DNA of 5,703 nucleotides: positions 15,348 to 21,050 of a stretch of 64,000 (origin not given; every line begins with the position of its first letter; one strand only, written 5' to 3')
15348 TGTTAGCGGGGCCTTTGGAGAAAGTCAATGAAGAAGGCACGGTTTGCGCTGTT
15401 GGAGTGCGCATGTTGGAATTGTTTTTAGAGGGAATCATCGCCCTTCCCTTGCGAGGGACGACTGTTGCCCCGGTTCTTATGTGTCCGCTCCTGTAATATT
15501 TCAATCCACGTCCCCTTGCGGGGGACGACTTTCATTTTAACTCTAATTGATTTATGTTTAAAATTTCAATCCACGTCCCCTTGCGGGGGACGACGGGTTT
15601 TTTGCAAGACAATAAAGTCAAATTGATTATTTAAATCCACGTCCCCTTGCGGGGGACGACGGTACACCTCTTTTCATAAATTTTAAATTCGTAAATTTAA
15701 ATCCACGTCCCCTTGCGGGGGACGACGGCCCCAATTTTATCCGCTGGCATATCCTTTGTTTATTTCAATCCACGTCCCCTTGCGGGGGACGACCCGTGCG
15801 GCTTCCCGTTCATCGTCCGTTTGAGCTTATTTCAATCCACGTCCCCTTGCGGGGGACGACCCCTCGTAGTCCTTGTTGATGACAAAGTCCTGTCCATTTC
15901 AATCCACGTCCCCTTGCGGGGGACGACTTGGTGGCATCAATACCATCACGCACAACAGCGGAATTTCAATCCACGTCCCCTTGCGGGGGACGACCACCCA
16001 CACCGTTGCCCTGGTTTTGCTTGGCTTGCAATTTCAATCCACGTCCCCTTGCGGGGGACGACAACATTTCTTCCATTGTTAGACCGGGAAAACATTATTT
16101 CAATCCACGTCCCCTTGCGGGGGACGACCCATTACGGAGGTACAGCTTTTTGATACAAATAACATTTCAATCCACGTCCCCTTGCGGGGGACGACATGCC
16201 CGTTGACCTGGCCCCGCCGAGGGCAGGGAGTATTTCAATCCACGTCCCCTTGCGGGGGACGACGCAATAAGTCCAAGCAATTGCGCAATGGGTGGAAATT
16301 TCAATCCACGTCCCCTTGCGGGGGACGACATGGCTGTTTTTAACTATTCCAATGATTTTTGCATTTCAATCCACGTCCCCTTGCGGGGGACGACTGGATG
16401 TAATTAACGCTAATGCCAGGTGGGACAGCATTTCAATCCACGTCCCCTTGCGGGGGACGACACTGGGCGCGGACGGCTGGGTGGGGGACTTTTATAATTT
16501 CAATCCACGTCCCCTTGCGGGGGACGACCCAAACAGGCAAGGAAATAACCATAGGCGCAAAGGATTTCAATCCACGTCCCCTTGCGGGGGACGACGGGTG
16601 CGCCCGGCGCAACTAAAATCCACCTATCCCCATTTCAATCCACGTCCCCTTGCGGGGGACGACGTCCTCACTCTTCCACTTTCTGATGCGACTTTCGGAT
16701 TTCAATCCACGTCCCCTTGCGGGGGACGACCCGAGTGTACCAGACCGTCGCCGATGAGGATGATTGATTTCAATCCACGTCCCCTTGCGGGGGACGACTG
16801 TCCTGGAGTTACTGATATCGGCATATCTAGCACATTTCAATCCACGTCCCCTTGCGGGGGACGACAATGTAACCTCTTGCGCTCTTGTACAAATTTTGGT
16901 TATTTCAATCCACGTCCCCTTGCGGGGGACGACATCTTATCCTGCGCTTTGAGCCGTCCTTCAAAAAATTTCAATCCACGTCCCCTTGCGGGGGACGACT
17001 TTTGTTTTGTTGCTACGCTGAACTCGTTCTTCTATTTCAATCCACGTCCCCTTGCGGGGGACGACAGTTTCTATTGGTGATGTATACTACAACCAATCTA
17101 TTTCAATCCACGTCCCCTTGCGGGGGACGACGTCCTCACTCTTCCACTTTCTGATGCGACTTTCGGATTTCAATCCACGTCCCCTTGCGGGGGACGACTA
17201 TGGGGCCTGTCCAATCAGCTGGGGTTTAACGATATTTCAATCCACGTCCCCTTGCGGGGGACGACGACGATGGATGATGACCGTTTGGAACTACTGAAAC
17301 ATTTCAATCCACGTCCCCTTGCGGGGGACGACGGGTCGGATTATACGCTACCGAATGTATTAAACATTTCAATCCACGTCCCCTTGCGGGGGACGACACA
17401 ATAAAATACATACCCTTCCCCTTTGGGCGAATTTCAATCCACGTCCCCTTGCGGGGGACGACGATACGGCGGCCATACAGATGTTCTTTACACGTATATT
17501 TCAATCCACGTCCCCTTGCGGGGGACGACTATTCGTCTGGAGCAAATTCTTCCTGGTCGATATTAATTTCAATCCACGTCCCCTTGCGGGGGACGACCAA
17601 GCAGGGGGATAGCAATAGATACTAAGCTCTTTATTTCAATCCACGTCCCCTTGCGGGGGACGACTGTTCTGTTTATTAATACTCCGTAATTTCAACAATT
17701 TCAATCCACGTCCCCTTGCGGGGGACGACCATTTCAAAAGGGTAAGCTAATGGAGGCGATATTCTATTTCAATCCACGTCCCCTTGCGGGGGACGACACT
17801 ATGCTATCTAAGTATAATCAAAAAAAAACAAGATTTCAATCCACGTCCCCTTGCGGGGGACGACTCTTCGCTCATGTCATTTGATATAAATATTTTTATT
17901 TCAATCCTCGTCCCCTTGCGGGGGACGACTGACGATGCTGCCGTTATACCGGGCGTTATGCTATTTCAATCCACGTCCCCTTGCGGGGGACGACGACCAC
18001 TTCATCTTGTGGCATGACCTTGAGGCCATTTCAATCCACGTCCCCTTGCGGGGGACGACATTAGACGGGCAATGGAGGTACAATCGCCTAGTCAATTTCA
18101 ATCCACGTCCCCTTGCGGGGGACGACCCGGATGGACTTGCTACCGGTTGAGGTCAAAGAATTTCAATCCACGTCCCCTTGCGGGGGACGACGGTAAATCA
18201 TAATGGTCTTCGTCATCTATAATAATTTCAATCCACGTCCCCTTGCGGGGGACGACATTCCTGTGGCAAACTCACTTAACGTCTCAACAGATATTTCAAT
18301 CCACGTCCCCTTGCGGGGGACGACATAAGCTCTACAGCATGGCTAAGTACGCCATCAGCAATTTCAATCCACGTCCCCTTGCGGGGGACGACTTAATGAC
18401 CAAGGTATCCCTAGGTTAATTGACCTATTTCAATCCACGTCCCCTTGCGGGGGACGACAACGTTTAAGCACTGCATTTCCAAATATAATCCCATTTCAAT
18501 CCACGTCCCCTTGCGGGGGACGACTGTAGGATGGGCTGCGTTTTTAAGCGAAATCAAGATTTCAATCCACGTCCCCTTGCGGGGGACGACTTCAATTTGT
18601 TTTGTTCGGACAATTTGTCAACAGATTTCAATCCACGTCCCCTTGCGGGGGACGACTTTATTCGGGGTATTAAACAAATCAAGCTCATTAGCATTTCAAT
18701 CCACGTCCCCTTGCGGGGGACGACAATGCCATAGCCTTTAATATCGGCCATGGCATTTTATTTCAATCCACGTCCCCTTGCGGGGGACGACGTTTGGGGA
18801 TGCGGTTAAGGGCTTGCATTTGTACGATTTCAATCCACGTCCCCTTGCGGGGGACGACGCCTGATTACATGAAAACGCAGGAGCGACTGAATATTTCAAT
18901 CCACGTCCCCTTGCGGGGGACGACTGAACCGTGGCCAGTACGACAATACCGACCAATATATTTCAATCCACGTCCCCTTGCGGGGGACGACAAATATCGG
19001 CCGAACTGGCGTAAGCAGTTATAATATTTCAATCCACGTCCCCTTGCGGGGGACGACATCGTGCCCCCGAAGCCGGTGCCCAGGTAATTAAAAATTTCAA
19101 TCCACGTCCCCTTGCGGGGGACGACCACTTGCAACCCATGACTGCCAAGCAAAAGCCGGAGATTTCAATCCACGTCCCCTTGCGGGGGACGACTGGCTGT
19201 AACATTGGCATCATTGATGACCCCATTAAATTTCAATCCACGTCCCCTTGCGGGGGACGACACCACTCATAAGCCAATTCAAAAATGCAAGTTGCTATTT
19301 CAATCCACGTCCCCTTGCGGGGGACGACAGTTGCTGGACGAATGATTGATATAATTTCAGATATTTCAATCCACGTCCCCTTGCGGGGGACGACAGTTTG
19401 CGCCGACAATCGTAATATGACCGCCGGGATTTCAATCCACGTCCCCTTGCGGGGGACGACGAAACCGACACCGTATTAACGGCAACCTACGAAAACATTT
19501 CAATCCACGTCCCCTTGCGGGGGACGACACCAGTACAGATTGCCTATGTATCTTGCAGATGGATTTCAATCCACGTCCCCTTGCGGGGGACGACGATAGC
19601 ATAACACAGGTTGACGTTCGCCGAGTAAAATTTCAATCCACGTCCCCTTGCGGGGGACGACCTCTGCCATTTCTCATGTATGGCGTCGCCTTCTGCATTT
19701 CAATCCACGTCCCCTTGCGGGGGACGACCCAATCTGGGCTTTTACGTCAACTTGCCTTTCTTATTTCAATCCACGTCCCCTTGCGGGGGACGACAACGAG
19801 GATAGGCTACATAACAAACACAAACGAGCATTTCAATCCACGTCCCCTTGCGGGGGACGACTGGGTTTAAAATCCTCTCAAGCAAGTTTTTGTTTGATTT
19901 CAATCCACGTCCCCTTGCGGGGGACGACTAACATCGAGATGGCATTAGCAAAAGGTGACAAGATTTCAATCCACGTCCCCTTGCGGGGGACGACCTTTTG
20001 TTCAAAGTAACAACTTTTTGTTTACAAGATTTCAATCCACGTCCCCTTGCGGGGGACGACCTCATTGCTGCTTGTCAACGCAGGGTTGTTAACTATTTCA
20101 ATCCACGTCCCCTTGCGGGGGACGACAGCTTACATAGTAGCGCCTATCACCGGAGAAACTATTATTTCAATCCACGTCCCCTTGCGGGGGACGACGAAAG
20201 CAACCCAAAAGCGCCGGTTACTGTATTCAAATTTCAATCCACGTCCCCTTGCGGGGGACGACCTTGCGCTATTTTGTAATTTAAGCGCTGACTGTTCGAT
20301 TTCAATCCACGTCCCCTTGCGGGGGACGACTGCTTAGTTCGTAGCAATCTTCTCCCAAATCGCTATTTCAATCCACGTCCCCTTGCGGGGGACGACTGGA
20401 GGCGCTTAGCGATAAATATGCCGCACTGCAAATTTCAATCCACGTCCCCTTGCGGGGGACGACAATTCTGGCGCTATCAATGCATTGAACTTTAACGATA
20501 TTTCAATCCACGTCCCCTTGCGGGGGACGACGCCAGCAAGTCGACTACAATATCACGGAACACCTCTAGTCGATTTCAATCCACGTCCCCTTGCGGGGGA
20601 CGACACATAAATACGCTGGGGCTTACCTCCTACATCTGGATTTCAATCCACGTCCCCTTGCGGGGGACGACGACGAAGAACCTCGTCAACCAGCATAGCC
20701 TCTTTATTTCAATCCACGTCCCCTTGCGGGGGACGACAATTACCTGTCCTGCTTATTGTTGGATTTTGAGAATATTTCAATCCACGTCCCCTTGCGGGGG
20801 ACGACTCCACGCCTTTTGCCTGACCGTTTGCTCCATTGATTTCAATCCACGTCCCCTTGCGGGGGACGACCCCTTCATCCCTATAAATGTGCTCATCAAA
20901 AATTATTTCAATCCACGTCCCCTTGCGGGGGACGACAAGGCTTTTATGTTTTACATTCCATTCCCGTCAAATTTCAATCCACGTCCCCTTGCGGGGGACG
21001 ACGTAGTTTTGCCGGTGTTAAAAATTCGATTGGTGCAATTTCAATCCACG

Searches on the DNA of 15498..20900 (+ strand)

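Call 40: search_dna_similar(query=window:15498-20900:+, collection=phages, mode=distant, max_evalue=0.1, max_rows=20)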
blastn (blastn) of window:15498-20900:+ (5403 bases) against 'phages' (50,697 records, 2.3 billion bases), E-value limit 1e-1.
Records with a match: 2; places in all: 4; records where one place covers at least 80% of the query: 0.
Best place of each record, by identity: 60-80% 2.
By first word of the organism name: Bacteriophage 2.
By host as written in the record: - 2.
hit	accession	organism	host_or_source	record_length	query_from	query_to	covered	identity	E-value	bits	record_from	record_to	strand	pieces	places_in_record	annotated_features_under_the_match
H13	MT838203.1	Bacteriophage sp.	human fecal samples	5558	1202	4431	28%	68.1%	4e-8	349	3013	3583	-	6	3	record has no annotation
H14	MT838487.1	Bacteriophage sp.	human fecal samples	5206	4802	4966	3%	68.8%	4e-2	48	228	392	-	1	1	record has no annotation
